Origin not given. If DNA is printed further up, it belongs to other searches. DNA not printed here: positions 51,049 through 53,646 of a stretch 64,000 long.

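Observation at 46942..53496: Cluster of extracellular proteins extraordinarily rich in N-glycosylation sequons, with two paralogous clan GH-A-like proteins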

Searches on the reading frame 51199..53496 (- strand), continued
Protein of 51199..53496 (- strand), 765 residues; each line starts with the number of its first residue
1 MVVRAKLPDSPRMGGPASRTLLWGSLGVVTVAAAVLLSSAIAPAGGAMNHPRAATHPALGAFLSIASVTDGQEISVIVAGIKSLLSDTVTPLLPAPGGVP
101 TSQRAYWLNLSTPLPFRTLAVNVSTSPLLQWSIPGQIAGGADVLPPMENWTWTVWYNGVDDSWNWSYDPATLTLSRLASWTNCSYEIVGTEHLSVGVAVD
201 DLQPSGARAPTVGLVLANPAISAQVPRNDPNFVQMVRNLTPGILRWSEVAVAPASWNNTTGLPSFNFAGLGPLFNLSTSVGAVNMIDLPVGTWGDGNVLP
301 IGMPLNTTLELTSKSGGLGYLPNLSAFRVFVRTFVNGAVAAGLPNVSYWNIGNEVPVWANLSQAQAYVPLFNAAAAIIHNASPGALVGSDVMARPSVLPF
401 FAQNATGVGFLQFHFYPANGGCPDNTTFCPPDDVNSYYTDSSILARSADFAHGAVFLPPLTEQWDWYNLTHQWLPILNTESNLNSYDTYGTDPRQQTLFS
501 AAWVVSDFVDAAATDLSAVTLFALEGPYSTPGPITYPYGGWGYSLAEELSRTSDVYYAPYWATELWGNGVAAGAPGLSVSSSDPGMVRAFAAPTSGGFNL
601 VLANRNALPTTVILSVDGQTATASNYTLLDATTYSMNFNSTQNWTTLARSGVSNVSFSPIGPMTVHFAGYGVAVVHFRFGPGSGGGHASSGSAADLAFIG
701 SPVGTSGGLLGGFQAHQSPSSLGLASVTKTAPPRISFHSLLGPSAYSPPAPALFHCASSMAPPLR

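Call 38: find_related_loci(query=A1, collection=genome_contigs, flank=10000)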
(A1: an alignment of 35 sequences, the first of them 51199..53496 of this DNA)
Query A1 (765 aa) in genome_contigs; peptide patterns used: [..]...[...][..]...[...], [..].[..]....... (x = any residue, [..] = any of these).
122 stretches matched a pattern; 32 encode a relative of the query (tblastn E <= 1e-3); 28 distinct loci.
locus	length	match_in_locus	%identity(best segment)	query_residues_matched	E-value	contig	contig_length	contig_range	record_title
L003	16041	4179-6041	38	42-677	1e-127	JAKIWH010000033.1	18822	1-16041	MAG: Thermoplasmata archaeon isolate AcS5-34 NODE_8597_length_18822_cov_3.975702, whole genome shotgun sequence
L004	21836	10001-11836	38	68-681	1e-128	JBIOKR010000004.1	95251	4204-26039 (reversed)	MAG: Candidatus Lutacidiplasmatales archaeon isolate GcC5-34 k141_582966_length_95251_cov_55.0000, whole genome shotgun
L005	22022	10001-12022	37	5-681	4e-125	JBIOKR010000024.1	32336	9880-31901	MAG: Candidatus Lutacidiplasmatales archaeon isolate GcC5-34 k141_1692942_length_32336_cov_50.0000, whole genome shotgun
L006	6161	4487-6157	41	64-631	3e-125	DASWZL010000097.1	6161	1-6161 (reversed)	MAG TPA_asm: Thermoplasmata archaeon isolate SMAG_U3737 k141_89450, whole genome shotgun sequence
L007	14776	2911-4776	38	40-677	1e-124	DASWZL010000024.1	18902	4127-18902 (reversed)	MAG TPA_asm: Thermoplasmata archaeon isolate SMAG_U3737 k141_118487, whole genome shotgun sequence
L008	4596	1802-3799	37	4-677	6e-126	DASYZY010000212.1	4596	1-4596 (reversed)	MAG TPA_asm: Thermoplasmata archaeon isolate SMAG_U6374 k141_226974, whole genome shotgun sequence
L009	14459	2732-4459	38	104-677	3e-123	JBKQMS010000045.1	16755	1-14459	MAG: Thermoplasmata archaeon isolate LABRr1A1B1C__bin_68 LABRr1A1B1C_000000354894, whole genome shotgun sequence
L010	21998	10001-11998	38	26-694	8e-119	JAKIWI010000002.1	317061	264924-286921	MAG: Thermoplasmata archaeon isolate AcS5-58 NODE_22_length_317061_cov_27.383056, whole genome shotgun sequence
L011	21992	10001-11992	36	23-684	4e-119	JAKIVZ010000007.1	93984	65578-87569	MAG: Candidatus Lutacidiplasma silvani isolate AcS3-62 NODE_180_length_93984_cov_11.867017, whole genome shotgun sequenc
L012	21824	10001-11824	37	66-677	5e-117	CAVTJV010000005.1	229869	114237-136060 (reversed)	MAG: uncultured Thermoplasmata archaeon isolate MFD05580.bin.2.18 genome assembly, contig: contig_48903, whole genome sh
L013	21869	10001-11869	38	43-677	4e-116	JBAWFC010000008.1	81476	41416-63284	MAG: Thermoplasmata archaeon isolate MFD05722_ilm_asm_bin29 k127_274810, whole genome shotgun sequence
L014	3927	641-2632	35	19-678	1e-114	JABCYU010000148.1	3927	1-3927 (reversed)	MAG: Methanobacteriota archaeon isolate Inc-BW-H-2-M_MAG52 Ga0210384_10047177, whole genome shotgun sequence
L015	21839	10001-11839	38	62-677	2e-114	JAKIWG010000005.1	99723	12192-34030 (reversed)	MAG: Thermoplasmata archaeon isolate AcS5-116 NODE_489_length_99723_cov_7.969880, whole genome shotgun sequence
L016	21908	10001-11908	36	70-704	4e-110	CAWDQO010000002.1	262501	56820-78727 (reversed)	MAG: uncultured Thermoplasmata archaeon isolate MFD03399.bin.2.1 genome assembly, contig: contig_30230, whole genome sho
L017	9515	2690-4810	36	12-710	4e-107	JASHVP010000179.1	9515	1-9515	MAG: Thermoplasmata archaeon isolate JOPF208 JOPF_A07C_contig_284633, whole genome shotgun sequence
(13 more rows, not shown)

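Call 52: find_encoding_contigs(protein=P0004, flank=10000, max_places=2)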
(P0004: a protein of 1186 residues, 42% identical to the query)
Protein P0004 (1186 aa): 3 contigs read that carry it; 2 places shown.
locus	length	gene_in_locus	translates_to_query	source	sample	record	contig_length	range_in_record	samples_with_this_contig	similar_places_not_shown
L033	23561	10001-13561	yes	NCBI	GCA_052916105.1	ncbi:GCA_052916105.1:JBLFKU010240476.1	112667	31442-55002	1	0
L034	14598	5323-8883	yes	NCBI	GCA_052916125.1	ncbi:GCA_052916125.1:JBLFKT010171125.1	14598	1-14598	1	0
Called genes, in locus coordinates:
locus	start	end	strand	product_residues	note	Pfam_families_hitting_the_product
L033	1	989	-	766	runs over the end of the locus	PF09852:DUF2079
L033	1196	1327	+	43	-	-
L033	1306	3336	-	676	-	PF24681:Kelch_KLHDC2_KLHL20_DRC7, PF24981:Beta-prop_ATRN-LZTR1 (weak), PF13418:Beta-prop_TYW4 (faint), PF24981:Beta-prop_ATRN-LZTR1, PF13415:Beta-prop_FBX42, PF24681:Kelch_KLHDC2_KLHL20_DRC7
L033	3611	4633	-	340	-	PF00535:Glycos_transf_2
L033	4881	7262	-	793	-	-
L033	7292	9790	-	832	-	-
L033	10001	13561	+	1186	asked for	-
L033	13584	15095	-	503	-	PF00884:Sulfatase, PF01663:Phosphodiest (weak)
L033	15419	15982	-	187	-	PF01583:APS_kinase, PF13671:AAA_33 (weak)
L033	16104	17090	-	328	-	PF13439:Glyco_transf_4, PF13579:Glyco_trans_4_4 (weak), PF20706:GT4-conflict (weak), PF00534:Glycos_transf_1, PF13692:Glyco_trans_1_4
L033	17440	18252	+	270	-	PF00702:Hydrolase, PF12710:HAD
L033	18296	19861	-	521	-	PF01943:Polysacc_synt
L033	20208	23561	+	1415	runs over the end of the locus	PF00801:PKD (faint)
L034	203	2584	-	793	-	-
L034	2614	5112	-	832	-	-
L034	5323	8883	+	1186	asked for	-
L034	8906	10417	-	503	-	PF00884:Sulfatase, PF01663:Phosphodiest (weak)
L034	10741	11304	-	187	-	PF01583:APS_kinase, PF13671:AAA_33 (weak)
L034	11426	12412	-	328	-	PF13439:Glyco_transf_4, PF13579:Glyco_trans_4_4 (weak), PF20706:GT4-conflict (weak), PF00534:Glycos_transf_1, PF13692:Glyco_trans_1_4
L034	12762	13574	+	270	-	PF00702:Hydrolase, PF12710:HAD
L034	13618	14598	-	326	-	?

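Call 53: find_encoding_contigs(protein=P0031, flank=10000, max_places=2)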
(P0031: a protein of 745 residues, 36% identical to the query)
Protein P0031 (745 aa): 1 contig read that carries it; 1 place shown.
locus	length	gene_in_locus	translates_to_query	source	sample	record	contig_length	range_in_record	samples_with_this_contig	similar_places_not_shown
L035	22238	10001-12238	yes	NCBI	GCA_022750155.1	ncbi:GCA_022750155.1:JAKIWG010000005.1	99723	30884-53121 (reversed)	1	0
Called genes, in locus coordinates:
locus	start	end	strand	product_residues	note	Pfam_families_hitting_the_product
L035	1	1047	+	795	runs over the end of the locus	-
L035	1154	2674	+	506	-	PF00884:Sulfatase, PF01663:Phosphodiest (weak)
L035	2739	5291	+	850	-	-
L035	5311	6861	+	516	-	PF00884:Sulfatase, PF01663:Phosphodiest (weak)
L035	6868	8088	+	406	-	-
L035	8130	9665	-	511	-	PF00884:Sulfatase, PF01663:Phosphodiest (weak), PF00884:Sulfatase, PF01663:Phosphodiest (weak), PF16347:SGSH_C (faint)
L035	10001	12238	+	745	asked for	PF25838:Apionate_lact_M (weak)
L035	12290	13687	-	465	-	PF01663:Phosphodiest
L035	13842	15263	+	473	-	PF01663:Phosphodiest, PF00884:Sulfatase (faint)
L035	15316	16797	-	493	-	PF00884:Sulfatase, PF01663:Phosphodiest, PF01676:Metalloenzyme (faint), PF01663:Phosphodiest (weak)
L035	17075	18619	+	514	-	PF04185:Phosphoesterase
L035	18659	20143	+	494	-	PF04185:Phosphoesterase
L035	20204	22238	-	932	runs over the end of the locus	PF13415:Beta-prop_FBX42 (weak), PF24681:Kelch_KLHDC2_KLHL20_DRC7, PF13415:Beta-prop_FBX42, PF24681:Kelch_KLHDC2_KLHL20_DRC7, PF13415:Beta-prop_FBX42, PF24681:Kelch_KLHDC2_KLHL20_DRC7, PF13415:Beta-prop_FBX42, PF24681:Kelch_KLHDC2_KLHL20_DRC7, +3 more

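Call 54: find_encoding_contigs(protein=P0032, flank=10000, max_places=2)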
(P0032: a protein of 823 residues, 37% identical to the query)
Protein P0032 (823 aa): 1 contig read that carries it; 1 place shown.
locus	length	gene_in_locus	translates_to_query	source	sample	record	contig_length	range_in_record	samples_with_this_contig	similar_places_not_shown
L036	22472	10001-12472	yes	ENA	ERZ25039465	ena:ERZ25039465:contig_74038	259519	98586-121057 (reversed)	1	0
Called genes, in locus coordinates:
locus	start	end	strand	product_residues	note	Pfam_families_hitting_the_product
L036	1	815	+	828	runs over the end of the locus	-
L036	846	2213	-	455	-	-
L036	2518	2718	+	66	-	-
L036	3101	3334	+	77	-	-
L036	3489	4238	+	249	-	-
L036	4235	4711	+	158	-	PF07282:Cas12f1-like_TNB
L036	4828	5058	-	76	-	-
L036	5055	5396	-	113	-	-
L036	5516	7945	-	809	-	PF04185:Phosphoesterase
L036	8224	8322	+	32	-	-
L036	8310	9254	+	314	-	PF00884:Sulfatase, PF01663:Phosphodiest (weak)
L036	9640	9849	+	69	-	-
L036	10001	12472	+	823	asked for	-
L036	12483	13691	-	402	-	PF04185:Phosphoesterase, PF00041:fn3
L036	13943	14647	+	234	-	-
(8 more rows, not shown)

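Call 81: fold_search(model_id=the predicted structure, library=pdb)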
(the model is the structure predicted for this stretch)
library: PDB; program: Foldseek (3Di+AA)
matches with E <= 10: 1211; with E <= 0.001: 553
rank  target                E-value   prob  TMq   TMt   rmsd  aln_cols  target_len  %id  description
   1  8b0e                  1.2e-18  1.00  0.40  0.66   6.3       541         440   15  Crystal structure of beta-glucuronidase from Acidobacterium capsulatum in complex with covalent inhibitor VB158 (released 2022-12-28)
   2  3ii1                  1.9e-18  1.00  0.39  0.54   7.9       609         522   13  Structural characterization of difunctional glucanase-xylanse CelM2 (released 2009-08-25)
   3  6zt6_A                5.7e-18  1.00  0.42  0.63   5.8       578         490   12  X-ray structure of mutated arabinofuranosidase (released 2021-02-10)
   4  3fw6                  6.7e-18  1.00  0.39  0.55   7.8       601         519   13  Crystal structure of CelM2, a bifunctional glucanase-xylanase protein from a metagenome library (released 2009-03-03)
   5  8ohv                  7.5e-18  1.00  0.42  0.67   6.7       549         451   14  Crystal structure of Beta-glucuronidase from Acidobacterium capsulatum in complex with glucuronic acid configured 3-gemi (released 2024-01-10)
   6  7pr9_B                8.9e-18  1.00  0.39  0.64   7.5       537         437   16  Crystal structure of Burkholderia pseudomallei heparanase in complex with covalent inhibitor VL166 (released 2022-08-03)
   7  6zt7_A                1.2e-17  1.00  0.43  0.64   6.4       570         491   13  X-ray structure of mutated arabinofuranosidase (released 2021-02-10)
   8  5g0q                  1.8e-17  1.00  0.40  0.63   7.6       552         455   15  beta-glucuronidase with an activity-based probe (N-alkyl cyclophellitol aziridine) bound (released 2017-04-12)
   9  8b0d                  2.0e-17  1.00  0.41  0.68   6.0       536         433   15  Crystal structure of beta-glucuronidase from Acidobacterium capsulatum in complex with covalent inhibitor VB151 (released 2022-12-28)
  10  6zt9_A                3.1e-17  1.00  0.42  0.62   6.9       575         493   12  X-ray structure of mutated arabinofuranosidase (released 2021-02-10)
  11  2vrq_A                4.4e-17  1.00  0.42  0.62   6.7       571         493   13  STRUCTURE OF AN INACTIVE MUTANT OF ARABINOFURANOSIDASE FROM THERMOBACILLUS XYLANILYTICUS IN COMPLEX WITH A PENTASACCHA (released 2008-07-01)
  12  7pr9_A                6.1e-17  1.00  0.40  0.65   7.5       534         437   17  Crystal structure of Burkholderia pseudomallei heparanase in complex with covalent inhibitor VL166 (released 2022-08-03)
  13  6zt9_B                6.9e-17  1.00  0.42  0.62   6.4       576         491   12  X-ray structure of mutated arabinofuranosidase (released 2021-02-10)
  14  6zt9_C                7.7e-17  1.00  0.42  0.62   6.7       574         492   12  X-ray structure of mutated arabinofuranosidase (released 2021-02-10)
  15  4ekj                  8.1e-17  1.00  0.42  0.62   6.7       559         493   16  Crystal structure of a monomeric beta-xylosidase from Caulobacter crescentus CB15 (released 2012-09-26)
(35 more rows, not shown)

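Call 88: search_protein_families(library=pfam, alignment_id=A4, max_evalue=0.00001)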
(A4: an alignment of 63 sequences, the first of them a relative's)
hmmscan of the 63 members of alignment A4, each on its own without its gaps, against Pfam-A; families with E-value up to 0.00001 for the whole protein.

A. member 1, L003:797-1792:- (331 aa): 1 family
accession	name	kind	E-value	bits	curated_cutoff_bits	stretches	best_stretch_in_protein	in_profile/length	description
PF13573.12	SprB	-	1.6e-07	31.2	28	0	220-239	16-35/37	SprB repeat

B. families by the number of members that match (of 63 scanned): 57 families (the first 25 are shown)
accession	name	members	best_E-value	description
PF04185.19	Phosphoesterase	6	3.6e-70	Phosphoesterase family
PF24681.1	Kelch_KLHDC2_KLHL20_DRC7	6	9.3e-65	KLHDC2/KLHL20/DRC7 Kelch-repeats domain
PF13415.12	Kelch_3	6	1.2e-28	Galactose oxidase, central domain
PF24981.1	Beta-prop_ATRN-LZTR1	6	1.9e-26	Attractin/LZTR1 beta-propeller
PF13418.12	Kelch_4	6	2.6e-25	Galactose oxidase, central domain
PF00884.28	Sulfatase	5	4.5e-28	Sulfatase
PF00041.27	fn3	5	2.2e-12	Fibronectin type III domain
PF01663.27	Phosphodiest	4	2e-34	Type I phosphodiesterase / nucleotide pyrophosphatase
PF13964.12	Kelch_6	4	4.5e-15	Kelch motif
PF00801.26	PKD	4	6.3e-07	PKD domain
PF00534.26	Glycos_transf_1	3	5.5e-37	Glycosyl transferases group 1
PF13692.12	Glyco_trans_1_4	3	1.4e-35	Glycosyl transferases group 1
PF13439.12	Glyco_transf_4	3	3.5e-30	Glycosyltransferase Family 4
PF00535.33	Glycos_transf_2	3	5.6e-19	Glycosyl transferase family 2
PF13579.12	Glyco_trans_4_4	2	1.1e-20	Glycosyl transferase 4-like domain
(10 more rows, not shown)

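Call 89: search_protein_families(library=pfam, alignment_id=A5, max_evalue=0.00001)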
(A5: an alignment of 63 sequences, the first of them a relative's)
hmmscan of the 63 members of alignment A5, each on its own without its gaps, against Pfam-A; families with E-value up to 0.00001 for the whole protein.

A. member 1, L016:13498-13908:- (136 aa): 0 families

B. families by the number of members that match (of 63 scanned): 43 families (the first 25 are shown)
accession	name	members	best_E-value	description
PF01663.27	Phosphodiest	11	1.7e-41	Type I phosphodiesterase / nucleotide pyrophosphatase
PF00884.28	Sulfatase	7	1.2e-28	Sulfatase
PF24681.1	Kelch_KLHDC2_KLHL20_DRC7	6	5.2e-35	KLHDC2/KLHL20/DRC7 Kelch-repeats domain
PF13418.12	Kelch_4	6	1.8e-20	Galactose oxidase, central domain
PF24981.1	Beta-prop_ATRN-LZTR1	6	1e-17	Attractin/LZTR1 beta-propeller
PF13415.12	Kelch_3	5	7.1e-18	Galactose oxidase, central domain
PF00534.26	Glycos_transf_1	4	8e-34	Glycosyl transferases group 1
PF13692.12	Glyco_trans_1_4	4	1e-32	Glycosyl transferases group 1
PF13439.12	Glyco_transf_4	4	1.6e-13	Glycosyltransferase Family 4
PF02878.22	PGM_PMM_I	2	4.8e-36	Phosphoglucomutase/phosphomannomutase, alpha/beta/alpha domain I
PF02879.22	PGM_PMM_II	2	4.5e-26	Phosphoglucomutase/phosphomannomutase, alpha/beta/alpha domain II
PF02880.22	PGM_PMM_III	2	1.2e-21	Phosphoglucomutase/phosphomannomutase, alpha/beta/alpha domain III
PF02566.24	OsmC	2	3.5e-19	OsmC-like protein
PF00408.26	PGM_PMM_IV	2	4.3e-13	Phosphoglucomutase/phosphomannomutase, C-terminal domain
PF20706.3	GT4-conflict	2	5e-08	Family 4 Glycosyltransferase in conflict systems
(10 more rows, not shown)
